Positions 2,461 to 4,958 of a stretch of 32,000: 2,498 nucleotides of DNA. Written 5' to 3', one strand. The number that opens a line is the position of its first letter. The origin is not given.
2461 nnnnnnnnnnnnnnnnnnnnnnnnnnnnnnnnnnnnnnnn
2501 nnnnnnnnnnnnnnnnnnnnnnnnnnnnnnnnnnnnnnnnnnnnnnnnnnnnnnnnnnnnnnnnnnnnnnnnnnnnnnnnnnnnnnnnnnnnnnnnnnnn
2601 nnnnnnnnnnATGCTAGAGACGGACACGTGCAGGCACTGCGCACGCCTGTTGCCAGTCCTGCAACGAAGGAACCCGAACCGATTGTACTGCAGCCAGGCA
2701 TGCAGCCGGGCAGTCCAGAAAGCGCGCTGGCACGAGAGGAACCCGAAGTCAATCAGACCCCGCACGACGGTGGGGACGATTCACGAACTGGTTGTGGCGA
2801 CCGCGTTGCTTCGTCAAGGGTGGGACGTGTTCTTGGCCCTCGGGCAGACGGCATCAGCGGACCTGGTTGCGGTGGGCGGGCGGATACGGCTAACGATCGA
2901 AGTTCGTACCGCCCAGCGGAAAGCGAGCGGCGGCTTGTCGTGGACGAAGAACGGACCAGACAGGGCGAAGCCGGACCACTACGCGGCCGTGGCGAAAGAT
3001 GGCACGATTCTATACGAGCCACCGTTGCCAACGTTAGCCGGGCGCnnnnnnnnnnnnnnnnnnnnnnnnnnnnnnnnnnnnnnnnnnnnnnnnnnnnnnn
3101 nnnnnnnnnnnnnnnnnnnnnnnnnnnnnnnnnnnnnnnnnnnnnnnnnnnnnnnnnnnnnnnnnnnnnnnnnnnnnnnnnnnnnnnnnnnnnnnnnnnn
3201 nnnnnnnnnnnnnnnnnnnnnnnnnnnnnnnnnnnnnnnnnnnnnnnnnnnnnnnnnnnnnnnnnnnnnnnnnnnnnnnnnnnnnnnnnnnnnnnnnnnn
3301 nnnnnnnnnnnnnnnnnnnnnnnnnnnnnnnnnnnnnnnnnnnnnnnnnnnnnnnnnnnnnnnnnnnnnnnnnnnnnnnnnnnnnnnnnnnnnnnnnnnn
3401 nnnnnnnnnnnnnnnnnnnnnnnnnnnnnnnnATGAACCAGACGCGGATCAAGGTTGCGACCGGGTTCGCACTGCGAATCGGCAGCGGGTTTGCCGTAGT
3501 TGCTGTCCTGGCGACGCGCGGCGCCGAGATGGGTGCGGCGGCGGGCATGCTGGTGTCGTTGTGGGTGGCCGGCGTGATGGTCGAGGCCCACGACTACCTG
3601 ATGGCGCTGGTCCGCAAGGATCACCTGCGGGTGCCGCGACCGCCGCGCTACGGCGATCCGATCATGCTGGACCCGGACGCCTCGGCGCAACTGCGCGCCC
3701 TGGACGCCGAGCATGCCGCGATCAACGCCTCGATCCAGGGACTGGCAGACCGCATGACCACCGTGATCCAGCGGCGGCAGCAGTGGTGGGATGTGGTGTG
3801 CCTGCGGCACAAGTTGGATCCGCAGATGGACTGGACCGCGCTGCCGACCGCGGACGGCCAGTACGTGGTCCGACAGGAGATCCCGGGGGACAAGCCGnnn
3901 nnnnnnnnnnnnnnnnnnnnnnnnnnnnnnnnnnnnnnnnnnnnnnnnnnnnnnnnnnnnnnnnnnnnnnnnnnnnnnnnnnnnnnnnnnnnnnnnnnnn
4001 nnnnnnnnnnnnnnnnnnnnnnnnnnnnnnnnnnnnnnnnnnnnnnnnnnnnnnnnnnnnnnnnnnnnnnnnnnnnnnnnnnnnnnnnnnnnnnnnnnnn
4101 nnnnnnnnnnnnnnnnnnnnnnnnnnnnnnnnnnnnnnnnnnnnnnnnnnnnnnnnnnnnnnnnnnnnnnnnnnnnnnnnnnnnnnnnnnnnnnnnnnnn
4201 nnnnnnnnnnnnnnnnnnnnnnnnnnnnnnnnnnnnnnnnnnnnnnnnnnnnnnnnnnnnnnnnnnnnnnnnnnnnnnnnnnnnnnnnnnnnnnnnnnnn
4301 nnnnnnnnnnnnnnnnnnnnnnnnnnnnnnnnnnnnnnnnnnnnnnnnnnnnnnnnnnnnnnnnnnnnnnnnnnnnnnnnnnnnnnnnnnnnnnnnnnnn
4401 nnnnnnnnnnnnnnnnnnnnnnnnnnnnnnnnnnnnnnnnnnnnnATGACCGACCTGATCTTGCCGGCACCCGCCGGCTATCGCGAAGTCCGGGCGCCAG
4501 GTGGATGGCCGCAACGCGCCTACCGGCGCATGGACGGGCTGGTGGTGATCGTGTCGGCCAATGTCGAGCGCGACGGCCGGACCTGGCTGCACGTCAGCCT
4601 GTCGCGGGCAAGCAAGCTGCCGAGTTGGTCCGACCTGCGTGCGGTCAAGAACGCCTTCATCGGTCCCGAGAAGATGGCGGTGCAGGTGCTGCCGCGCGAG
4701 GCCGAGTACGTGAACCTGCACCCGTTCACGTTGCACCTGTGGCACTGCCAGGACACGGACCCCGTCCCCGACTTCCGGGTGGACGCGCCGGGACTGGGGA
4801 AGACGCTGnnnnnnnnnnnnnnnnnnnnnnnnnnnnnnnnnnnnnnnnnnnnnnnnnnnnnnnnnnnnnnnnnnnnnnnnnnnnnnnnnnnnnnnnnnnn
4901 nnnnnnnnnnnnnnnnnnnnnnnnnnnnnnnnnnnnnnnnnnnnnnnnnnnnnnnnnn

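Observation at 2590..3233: Out-of-frame PD-(D/E)XK (homing-endonuclease-like) gene nested inside the G39P-like loader ORF, with a sharp codon-bias switch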

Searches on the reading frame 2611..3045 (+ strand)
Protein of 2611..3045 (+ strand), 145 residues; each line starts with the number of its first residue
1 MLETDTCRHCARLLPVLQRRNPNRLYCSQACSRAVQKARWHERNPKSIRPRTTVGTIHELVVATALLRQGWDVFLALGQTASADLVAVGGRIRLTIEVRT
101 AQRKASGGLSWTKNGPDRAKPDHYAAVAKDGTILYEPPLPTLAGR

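Call 5: search_protein_families(library=pfam, proteins=[window:2611-3045:+], max_evalue=0.1)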
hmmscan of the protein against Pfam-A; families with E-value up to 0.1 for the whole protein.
window:2611-3045:+ (145 aa): 2 families
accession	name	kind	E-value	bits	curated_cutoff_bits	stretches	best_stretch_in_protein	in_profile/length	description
PF11645.14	PDDEXK_5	-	0.034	14.6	26.1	1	54-108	6-61/138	PD-(D/E)XK endonuclease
PF07686.23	V-set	-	0.069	13.8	26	0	85-129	7-50/109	Immunoglobulin V-set domain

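Call 6: search_protein_families(library=phrogs, proteins=[window:2611-3045:+], max_evalue=0.01)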
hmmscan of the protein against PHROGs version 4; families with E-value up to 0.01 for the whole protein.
window:2611-3045:+ (145 aa): 1 family
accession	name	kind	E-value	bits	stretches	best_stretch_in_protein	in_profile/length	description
phrog_5018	-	unknown function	9.4e-07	30.1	1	52-108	5-61/134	-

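Call 10: find_homologous_proteins(query=window:2611-3045:+, max_evalue=0.001)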
Query window:2611-3045:+ (145 aa): 2 proteins with E <= 0.001 among 120 candidates.
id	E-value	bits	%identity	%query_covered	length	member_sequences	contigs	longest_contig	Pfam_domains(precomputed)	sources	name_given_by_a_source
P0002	3.1e-19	87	39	92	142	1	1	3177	PF11645.15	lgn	-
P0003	6.6e-13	67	36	92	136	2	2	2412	-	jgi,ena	jgi:hypothetical protein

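Call 12: find_encoding_contigs(protein=P0002, flank=5000)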
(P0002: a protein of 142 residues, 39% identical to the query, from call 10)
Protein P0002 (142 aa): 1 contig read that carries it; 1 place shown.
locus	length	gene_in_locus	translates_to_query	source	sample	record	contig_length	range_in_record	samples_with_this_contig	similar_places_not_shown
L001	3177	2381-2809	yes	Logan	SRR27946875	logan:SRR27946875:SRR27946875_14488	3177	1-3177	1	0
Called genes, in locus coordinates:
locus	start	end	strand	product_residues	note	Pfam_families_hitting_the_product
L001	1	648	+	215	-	?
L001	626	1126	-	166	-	PF13392:HNH_3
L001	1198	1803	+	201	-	-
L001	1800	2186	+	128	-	-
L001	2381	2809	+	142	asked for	PF11645:PDDEXK_5 (weak)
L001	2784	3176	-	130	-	?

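Call 13: find_encoding_contigs(protein=P0003, flank=5000)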
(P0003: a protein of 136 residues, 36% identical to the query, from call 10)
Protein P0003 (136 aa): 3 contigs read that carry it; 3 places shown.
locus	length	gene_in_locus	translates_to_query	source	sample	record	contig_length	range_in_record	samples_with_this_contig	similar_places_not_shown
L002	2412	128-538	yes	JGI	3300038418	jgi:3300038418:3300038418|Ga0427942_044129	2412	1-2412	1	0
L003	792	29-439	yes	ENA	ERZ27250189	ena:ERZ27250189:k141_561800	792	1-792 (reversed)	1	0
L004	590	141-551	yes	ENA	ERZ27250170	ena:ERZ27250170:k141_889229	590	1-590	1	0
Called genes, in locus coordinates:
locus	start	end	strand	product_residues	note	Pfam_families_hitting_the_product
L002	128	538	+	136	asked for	-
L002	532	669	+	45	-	-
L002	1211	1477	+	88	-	-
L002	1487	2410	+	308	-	?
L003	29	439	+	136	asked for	-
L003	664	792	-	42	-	?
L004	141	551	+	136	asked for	-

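Call 29: find_related_loci(query=window:2611-3045:+, collection=viral_contigs, flank=4000)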
Query window:2611-3045:+ (145 aa) in viral_contigs; peptide patterns used: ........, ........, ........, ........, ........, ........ (x = any residue, [..] = any of these).
18 stretches matched a pattern, but none encodes a relative of the query by tblastn (E <= 1e-3).

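Call 30: search_solved_structures(query=A1, max_evalue=10, show_alignments=2)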
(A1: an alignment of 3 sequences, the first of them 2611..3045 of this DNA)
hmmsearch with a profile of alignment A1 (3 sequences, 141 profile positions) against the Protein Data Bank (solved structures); distinct sequences matched with E-value up to 10: 9.
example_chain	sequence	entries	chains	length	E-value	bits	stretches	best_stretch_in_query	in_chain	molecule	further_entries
2ost_A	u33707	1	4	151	0.07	16.1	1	65-115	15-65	Putative endonuclease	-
2das_A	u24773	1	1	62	0.33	13.9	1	9-38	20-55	Zinc finger MYM-type protein 5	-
1k82_A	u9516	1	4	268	0.68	12.9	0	9-35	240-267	formamidopyrimidine-DNA glycosylase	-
2w0t_A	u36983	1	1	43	0.87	12.6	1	8-39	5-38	LETHAL(3)MALIGNANT BRAIN TUMOR-LIKE 2 PROTEIN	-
2l8e_A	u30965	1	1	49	0.94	12.5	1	11-37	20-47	Polyhomeotic-like protein 1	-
4ctg_BA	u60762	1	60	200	1.6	11.7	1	56-83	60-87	P1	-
2ws9_2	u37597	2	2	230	1.7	11.6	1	56-83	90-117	P1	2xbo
3a0c_A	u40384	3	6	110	1.7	11.6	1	107-138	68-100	Mannose/sialic acid-binding lectin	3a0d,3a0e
2wff_2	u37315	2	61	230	1.7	11.6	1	56-83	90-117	P1 | EQUINE RHINITIS A VIRUS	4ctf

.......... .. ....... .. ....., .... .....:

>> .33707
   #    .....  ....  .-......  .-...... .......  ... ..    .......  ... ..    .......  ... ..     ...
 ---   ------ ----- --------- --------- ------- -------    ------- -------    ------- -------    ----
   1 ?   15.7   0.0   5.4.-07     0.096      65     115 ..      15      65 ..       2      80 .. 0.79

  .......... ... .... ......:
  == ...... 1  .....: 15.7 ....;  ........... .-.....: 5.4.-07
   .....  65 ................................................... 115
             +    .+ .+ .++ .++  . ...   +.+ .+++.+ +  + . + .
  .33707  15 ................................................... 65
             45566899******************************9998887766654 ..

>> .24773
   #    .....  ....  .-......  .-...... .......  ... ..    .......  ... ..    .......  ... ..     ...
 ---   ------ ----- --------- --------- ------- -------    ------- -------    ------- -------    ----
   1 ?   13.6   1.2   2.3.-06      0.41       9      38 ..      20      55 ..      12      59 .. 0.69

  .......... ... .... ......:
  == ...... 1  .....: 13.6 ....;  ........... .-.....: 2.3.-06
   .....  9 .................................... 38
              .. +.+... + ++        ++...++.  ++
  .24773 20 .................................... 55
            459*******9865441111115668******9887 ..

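Call 31: search_dna_similar(query=window:2611-3045:+, collection=phages, mode=protein, max_evalue=0.01, max_rows=30)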
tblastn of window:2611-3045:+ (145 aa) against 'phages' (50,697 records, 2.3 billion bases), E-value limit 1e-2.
No match.

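Call 33: find_related_loci(query=A1, collection=viral_contigs, flank=4000)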
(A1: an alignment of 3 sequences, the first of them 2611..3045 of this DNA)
Query A1 (145 aa) in viral_contigs; peptide patterns used: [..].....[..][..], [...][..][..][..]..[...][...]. (x = any residue, [..] = any of these).
111 stretches matched a pattern, but none encodes a relative of the query by tblastn (E <= 1e-3).

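Call 34: find_related_loci(query=A1, collection=genome_contigs, flank=4000)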
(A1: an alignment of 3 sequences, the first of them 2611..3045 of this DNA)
Query A1 (145 aa) in genome_contigs; peptide patterns used: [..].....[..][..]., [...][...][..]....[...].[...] (x = any residue, [..] = any of these).
94 stretches matched a pattern, but none encodes a relative of the query by tblastn (E <= 1e-3).

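Call 44: find_related_loci(query=A1, collection=metagenome_contigs, flank=4000)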
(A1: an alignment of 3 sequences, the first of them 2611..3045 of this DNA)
Query A1 (145 aa) in metagenome_contigs; peptide patterns used: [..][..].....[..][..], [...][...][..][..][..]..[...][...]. (x = any residue, [..] = any of these).
352 stretches matched a pattern; 2 encode a relative of the query (tblastn E <= 1e-3); 2 distinct loci.
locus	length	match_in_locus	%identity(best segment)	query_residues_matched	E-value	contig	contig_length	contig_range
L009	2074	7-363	36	26-143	1e-20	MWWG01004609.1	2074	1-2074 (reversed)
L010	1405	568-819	37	55-139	2e-10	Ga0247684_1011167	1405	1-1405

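Call 49: predict_structure(alignment_id=A1)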
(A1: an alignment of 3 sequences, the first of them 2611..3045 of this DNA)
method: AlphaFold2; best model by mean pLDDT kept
length: 145 residues; sequences in the alignment: 3
mean_pLDDT: 61.6   pTM: 0.45
mean pLDDT of the five models: 61.6, 54.7, 51.3, 44.1, 40.5
residues with pLDDT >= 90: 0; 70-90: 51; 50-70: 57; < 50: 37
segments of 3 or more residues with pLDDT < 50: 1-3, 17-21, 38-51, 78-81, 114-118, 140-145
pLDDT, mean of each block of 10 residues (from residue 1): 55 51 61 53 34 64 80 68 74 78 73 53 69 62 37
secondary structure, 60 per line:
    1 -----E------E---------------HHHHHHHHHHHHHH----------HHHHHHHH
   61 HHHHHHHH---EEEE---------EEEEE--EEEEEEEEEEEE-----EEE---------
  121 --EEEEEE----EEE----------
elements in order: H29-42 H53-68 E72-75 E85-89 E92-103 E109-111 E123-128 E133-135

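Call 52: fold_search(model_id=the predicted structure, library=pdb)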
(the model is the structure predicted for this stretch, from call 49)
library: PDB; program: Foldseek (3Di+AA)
matches with E <= 10: 249; with E <= 0.001: 0
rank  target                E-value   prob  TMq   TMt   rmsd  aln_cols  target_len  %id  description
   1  2ost_A                1.3e-02  0.97  0.30  0.30  10.5       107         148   19  The structure of a bacterial homing endonuclease : I-Ssp6803I (released 2007-03-20)
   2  2ost_D                2.1e-02  0.99  0.39  0.42   7.1        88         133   22  The structure of a bacterial homing endonuclease : I-Ssp6803I (released 2007-03-20)
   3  2ost_B                4.4e-02  0.93  0.35  0.35   9.2       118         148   19  The structure of a bacterial homing endonuclease : I-Ssp6803I (released 2007-03-20)
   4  2ost_C                4.7e-02  0.99  0.31  0.33   4.8        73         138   25  The structure of a bacterial homing endonuclease : I-Ssp6803I (released 2007-03-20)
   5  1gef_B                1.1e-01  0.82  0.30  0.36   9.8       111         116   14  Crystal structure of the archaeal holliday junction resolvase HJC (released 2001-03-21)
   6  4tkk_A                1.5e-01  0.97  0.26  0.30   3.8        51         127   20  Sulfolobus solfataricus HJC mutants (released 2015-08-12)
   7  1gef_E                2.1e-01  0.99  0.29  0.36   1.6        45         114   31  Crystal structure of the archaeal holliday junction resolvase HJC (released 2001-03-21)
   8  4tkd_C                2.3e-01  0.94  0.27  0.31   3.6        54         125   22  Sulfolobus solfataricus HJC mutants (released 2015-08-12)
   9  2wcz_B                4.8e-01  0.77  0.23  0.29   5.1        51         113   18  1.6A resolution structure of Archaeoglobus fulgidus Hjc, a Holliday junction resolvase from an archaeal hyperthermophi (released 2009-03-24)
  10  1ob8_A                6.6e-01  0.94  0.27  0.33   1.8        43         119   23  Holliday Junction Resolving Enzyme (released 2004-10-15)
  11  8xl0_F                7.0e-01  0.06  0.14  0.03  15.7       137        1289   14  Citrate-induced filament of human acetyl-coenzyme A carboxylase 1 (ACC1-citrate) (released 2024-10-23)
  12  6xzt_A                7.0e-01  0.02  0.11  0.06  14.1       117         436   11  Crystal structure of helicase Pif1 from Thermus oshimai mutant G110C-E410C (released 2021-02-17)
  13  3f5t                  9.0e-01  0.04  0.18  0.14  19.6       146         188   15  X-ray Structure of H5N1 NS1 (released 2008-11-25)
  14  2eo0_A                9.6e-01  0.85  0.25  0.28   2.0        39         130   23  Crystal Structure of Holliday Junction Resolvase ST1444 (released 2007-10-02)
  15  5g25                  1.0e+00  0.14  0.25  0.37   8.5        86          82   16  Type IV-like pilin TTHA1218 from Thermus thermophilus (released 2016-09-14)
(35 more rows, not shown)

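Call 56: search_protein_families(library=ncbifam, proteins=[window:2611-3045:+], max_evalue=0.1)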
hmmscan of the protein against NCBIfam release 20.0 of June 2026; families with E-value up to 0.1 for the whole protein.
window:2611-3045:+ (145 aa): 0 families

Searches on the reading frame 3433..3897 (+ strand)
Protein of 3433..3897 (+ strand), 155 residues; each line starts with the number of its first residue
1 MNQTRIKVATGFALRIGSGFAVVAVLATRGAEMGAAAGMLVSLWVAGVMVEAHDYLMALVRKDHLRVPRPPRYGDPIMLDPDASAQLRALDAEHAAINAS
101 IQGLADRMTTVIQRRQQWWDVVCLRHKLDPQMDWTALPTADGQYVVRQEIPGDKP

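Call 58: search_protein_families(library=pfam, proteins=[window:3433-3897:+], max_evalue=0.001)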
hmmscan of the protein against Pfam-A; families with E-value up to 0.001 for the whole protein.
window:3433-3897:+ (155 aa): 0 families

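Call 62: find_related_loci(query=window:3433-3897:+, collection=viral_contigs, flank=3000)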
Query window:3433-3897:+ (155 aa) in viral_contigs; peptide patterns used: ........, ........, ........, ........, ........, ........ (x = any residue, [..] = any of these).
4 stretches matched a pattern, but none encodes a relative of the query by tblastn (E <= 1e-3).

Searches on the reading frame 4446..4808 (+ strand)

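Call 58: search_protein_families(library=pfam, proteins=[window:4446-4808:+], max_evalue=0.001)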
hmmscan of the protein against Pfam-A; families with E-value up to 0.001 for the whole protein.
window:4446-4808:+ (121 aa): 1 family
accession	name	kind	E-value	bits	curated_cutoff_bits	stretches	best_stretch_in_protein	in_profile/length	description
PF24746.1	DUF7694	-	3.5e-23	81.6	27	1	42-103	4-66/66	Domain of unknown function (DUF7694)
